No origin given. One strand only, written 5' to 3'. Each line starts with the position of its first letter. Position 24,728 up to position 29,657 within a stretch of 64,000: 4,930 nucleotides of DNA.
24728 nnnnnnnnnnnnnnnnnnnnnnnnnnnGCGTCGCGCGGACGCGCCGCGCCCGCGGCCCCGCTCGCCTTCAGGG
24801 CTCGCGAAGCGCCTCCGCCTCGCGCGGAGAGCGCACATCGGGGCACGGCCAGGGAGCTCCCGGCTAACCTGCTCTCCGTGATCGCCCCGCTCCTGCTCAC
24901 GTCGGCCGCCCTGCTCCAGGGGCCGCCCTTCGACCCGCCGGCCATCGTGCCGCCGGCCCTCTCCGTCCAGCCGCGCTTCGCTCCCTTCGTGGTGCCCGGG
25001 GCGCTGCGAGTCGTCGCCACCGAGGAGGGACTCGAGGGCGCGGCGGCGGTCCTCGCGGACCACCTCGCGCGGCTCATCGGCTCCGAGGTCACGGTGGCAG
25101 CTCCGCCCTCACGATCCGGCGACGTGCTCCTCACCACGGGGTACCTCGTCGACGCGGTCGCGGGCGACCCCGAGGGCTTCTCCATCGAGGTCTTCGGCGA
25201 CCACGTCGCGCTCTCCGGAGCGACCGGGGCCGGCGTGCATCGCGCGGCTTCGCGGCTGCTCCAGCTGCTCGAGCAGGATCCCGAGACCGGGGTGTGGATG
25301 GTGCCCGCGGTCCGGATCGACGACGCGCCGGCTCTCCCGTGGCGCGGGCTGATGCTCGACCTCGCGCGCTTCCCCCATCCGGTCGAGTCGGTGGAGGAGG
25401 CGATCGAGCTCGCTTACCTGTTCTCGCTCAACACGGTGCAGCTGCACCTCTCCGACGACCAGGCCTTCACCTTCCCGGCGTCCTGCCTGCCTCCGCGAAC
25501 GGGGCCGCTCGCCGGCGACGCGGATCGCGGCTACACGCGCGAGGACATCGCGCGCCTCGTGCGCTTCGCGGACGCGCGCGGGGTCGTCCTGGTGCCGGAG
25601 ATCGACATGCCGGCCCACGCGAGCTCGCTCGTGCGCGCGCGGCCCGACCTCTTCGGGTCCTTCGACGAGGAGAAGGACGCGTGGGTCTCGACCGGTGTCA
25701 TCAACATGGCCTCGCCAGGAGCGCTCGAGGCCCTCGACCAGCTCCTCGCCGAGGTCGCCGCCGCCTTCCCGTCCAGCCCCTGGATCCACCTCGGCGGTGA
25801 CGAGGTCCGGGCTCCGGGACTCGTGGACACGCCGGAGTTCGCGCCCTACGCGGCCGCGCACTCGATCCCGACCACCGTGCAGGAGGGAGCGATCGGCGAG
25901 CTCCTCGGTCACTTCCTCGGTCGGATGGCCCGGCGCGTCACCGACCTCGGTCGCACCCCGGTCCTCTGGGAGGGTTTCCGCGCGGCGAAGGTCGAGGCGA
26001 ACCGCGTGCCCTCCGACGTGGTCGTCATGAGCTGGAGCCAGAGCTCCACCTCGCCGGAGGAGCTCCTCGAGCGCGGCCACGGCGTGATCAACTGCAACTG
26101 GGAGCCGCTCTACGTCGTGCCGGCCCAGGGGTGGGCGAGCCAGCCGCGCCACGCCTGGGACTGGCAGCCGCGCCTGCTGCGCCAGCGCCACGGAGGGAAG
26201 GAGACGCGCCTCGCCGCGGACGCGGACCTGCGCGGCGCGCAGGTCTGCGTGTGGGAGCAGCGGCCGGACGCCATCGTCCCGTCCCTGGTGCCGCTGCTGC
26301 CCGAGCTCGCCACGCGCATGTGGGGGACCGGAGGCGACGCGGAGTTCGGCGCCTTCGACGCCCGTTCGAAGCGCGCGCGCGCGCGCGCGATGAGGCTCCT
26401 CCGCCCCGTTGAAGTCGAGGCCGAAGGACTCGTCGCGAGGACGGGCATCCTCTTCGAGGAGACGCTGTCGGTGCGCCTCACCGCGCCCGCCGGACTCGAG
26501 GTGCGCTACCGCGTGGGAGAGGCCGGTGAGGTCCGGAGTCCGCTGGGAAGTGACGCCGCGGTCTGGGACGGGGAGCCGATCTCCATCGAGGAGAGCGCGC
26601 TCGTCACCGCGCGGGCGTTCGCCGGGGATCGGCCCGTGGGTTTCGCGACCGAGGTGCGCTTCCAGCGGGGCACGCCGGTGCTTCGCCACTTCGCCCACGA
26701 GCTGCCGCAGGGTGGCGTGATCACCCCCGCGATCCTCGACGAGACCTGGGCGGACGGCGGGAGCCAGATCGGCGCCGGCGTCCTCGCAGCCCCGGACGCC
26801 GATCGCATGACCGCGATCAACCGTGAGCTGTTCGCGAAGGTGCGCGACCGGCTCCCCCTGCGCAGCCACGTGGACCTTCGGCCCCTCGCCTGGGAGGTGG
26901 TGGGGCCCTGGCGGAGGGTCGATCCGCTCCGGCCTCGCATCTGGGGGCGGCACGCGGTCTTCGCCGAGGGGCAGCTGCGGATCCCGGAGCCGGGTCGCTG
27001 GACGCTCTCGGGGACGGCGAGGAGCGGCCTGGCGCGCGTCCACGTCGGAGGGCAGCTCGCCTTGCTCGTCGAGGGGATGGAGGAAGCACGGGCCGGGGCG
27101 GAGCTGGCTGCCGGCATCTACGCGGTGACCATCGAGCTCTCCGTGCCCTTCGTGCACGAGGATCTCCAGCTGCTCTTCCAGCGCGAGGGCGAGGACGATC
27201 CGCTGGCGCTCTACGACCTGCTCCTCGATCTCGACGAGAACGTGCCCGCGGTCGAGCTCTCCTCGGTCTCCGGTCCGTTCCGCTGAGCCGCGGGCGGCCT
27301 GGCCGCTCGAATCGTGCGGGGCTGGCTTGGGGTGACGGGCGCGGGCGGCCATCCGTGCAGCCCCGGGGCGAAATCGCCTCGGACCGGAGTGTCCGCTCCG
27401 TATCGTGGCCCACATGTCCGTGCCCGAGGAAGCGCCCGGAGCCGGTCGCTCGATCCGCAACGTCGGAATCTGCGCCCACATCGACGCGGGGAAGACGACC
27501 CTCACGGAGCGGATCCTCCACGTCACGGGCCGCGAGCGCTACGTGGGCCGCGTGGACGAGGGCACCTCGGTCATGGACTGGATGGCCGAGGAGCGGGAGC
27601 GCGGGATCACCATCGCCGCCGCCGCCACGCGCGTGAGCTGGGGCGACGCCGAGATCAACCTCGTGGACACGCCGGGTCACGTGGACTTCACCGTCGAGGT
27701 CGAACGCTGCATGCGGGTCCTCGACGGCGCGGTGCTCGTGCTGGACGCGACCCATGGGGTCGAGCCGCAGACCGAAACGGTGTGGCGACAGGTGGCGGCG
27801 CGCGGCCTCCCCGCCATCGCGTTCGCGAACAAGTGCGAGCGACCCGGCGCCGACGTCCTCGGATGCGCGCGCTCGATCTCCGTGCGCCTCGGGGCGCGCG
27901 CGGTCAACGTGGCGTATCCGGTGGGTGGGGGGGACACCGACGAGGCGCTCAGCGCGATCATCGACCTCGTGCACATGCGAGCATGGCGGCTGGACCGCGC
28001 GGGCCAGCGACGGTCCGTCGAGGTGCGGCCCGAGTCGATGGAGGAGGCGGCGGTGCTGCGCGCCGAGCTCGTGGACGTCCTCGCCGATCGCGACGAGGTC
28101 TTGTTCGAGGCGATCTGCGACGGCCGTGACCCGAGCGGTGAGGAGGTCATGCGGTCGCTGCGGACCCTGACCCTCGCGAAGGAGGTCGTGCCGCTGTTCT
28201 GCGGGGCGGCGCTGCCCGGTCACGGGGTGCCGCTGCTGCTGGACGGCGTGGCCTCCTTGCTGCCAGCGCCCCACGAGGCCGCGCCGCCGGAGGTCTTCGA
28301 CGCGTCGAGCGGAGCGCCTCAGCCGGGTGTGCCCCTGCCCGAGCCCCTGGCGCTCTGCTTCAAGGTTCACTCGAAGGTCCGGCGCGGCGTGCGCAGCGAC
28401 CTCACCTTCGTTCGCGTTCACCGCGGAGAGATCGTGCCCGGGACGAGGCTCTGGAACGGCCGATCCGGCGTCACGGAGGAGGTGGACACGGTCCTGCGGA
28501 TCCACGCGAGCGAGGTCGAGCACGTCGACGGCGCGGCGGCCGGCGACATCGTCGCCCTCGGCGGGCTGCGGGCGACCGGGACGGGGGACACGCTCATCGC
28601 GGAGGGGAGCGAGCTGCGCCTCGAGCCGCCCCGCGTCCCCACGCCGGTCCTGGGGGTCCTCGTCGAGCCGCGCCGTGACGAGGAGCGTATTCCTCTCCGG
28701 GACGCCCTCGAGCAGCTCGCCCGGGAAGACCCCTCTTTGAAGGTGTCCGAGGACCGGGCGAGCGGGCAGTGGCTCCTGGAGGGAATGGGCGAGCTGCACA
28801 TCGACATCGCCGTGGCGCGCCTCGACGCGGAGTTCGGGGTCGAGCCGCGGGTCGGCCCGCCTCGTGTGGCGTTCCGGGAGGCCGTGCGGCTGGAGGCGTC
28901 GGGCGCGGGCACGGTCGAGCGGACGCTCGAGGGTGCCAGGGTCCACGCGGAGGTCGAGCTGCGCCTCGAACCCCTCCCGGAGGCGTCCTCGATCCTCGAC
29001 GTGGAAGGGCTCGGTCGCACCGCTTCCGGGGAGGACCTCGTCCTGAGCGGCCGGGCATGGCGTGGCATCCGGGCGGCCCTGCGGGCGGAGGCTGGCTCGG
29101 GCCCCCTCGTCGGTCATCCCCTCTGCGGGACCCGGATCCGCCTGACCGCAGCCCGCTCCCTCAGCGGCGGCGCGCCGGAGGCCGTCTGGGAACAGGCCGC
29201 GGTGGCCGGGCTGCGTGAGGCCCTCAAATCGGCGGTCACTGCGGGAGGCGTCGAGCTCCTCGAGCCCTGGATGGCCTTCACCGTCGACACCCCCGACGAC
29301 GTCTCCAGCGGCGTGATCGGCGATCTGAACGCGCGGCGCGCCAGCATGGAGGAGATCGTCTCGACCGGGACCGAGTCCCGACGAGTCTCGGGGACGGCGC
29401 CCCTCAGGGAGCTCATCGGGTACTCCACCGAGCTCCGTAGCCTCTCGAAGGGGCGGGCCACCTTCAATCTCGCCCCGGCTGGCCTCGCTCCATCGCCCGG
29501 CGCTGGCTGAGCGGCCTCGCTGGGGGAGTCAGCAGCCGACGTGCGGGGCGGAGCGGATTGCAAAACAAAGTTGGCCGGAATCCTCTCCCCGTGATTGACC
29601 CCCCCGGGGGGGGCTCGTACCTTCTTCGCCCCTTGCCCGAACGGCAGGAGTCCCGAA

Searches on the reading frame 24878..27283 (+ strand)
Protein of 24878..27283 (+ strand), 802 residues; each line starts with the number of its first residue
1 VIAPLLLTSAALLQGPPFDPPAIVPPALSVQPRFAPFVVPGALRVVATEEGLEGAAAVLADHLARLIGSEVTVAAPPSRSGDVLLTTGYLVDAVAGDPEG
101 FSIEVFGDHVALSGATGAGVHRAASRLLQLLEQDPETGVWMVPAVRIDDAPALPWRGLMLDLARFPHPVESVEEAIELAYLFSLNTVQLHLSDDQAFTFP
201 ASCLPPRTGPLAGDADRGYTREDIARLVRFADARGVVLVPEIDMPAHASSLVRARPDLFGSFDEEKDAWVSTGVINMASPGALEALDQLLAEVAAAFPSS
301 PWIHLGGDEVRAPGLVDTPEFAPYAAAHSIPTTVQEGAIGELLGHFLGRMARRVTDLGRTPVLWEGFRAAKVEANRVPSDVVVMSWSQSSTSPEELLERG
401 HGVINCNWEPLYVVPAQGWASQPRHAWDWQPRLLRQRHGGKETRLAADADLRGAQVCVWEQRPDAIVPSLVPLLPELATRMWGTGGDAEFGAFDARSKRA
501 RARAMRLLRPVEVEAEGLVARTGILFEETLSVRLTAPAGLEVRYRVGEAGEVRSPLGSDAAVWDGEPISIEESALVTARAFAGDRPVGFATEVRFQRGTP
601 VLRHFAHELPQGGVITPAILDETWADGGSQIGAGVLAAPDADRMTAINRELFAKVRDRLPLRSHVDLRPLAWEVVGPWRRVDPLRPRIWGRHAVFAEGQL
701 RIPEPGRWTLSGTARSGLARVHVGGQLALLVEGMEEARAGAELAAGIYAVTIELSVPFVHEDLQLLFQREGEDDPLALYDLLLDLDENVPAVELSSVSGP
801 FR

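Call 74: search_protein_families(library=pfam, proteins=[window:24878-27283:+], max_evalue=0.01)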
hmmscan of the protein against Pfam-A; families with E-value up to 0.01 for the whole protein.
window:24878-27283:+ (802 aa): 2 families
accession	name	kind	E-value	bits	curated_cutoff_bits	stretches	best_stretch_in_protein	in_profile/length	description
PF00728.28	Glyco_hydro_20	-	7.6e-46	157.5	22.3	1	154-461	2-321/348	Glycosyl hydrolase family 20, catalytic domain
PF02838.20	Glyco_hydro_20b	-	1.7e-12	48.6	26.1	1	21-150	2-124/124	Glycosyl hydrolase family 20, domain 2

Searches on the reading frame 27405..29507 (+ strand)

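Call 74: search_protein_families(library=pfam, proteins=[window:27405-29507:+], max_evalue=0.01)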
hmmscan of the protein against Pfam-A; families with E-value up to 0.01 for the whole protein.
window:27405-29507:+ (701 aa): 8 families
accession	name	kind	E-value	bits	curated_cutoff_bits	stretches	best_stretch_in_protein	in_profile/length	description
PF00009.33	GTP_EFTU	-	5.2e-55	186.4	26.5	1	16-287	2-187/188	Elongation factor Tu GTP binding domain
PF00679.30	EFG_C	-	8.7e-23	80.6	27.9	1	617-699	1-83/89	Elongation factor G C-terminus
PF14492.12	EFG_III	-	7.1e-22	77.7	27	1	411-484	1-74/75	Elongation Factor G, domain III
PF03144.31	GTP_EFTU_D2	-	1e-10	42.3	30.3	1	333-397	3-72/73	Elongation factor Tu domain 2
PF22042.2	EF-G_D2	-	3.5e-08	33.9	27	1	330-398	15-82/84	Elongation factor G domain 2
PF03764.24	EFG_IV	-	0.00011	22.5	24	1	486-610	1-120/121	Elongation factor G, domain IV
PF01926.29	MMR_HSR1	-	0.00017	22.1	21.9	1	63-143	27-113/113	50S ribosome-binding GTPase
PF16658.11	RF3_C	-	0.00063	20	40.1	1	431-494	26-89/132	Class II release factor RF3, C-terminal domain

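Call 75: search_protein_families(library=ncbifam, proteins=[window:27405-29507:+], max_evalue=0.001)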
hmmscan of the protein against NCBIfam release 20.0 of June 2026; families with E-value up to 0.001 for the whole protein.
window:27405-29507:+ (701 aa): 35 families (the best 25 are shown)
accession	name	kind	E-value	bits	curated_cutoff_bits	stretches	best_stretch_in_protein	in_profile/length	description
TIGR00484.1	EF-G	equivalog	7.3e-163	543.3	659.4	1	16-691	9-671/691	elongation factor G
NF009381.0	PRK12740.1-5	subfamily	3.3e-125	419.1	583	1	15-691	7-667/692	elongation factor G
NF012153.1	tet_protect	equivalog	8.2e-94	315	775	2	19-169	2-152/614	tetracycline resistance ribosomal protection protein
NF009891.0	PRK13351.1-1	equivalog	4.9e-88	296.4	597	1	16-696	8-664/681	elongation factor G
NF009377.1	PRK12740.1-1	equivalog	3.7e-85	286.8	890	1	14-697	10-690/700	elongation factor G-like protein EF-G2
NF009379.0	PRK12740.1-3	equivalog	1.1e-80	272.1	513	1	16-689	7-650/674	elongation factor G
NF000120.3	47473_otr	exception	7.1e-77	259.4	900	1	19-687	4-606/608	tetracycline resistance ribosomal protection protein Otr(A)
NF058620.1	EFG2_Bacteroid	exception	1e-73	249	1000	2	16-527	8-511/717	elongation factor G2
TIGR00490.1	aEF-2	equivalog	9.9e-62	209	738.45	3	16-146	18-150/720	elongation factor EF-2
TIGR01394.1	TypA_BipA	equivalog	7.8e-60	202.7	757.3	3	17-151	1-133/594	translational GTPase TypA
NF001964.0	PRK00741.1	equivalog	2.3e-57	194.6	473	1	18-488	13-467/529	peptide chain release factor 3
NF033148.1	tet_protect_M_W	exception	2.1e-52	178.3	1100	2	17-164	3-150/639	TetM/TetW/TetO/TetS family tetracycline resistance ribosomal protection protein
NF009892.0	PRK13351.1-3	equivalog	4e-51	174.2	640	3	16-194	2-185/623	elongation factor G-like protein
NF012154.0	tet_protect_Q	exception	9.3e-49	166.2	1425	2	17-151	3-137/638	tetracycline resistance ribosomal protection protein Tet(Q)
TIGR00503.1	prfC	equivalog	7e-47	160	466.95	1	18-490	12-468/527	peptide chain release factor 3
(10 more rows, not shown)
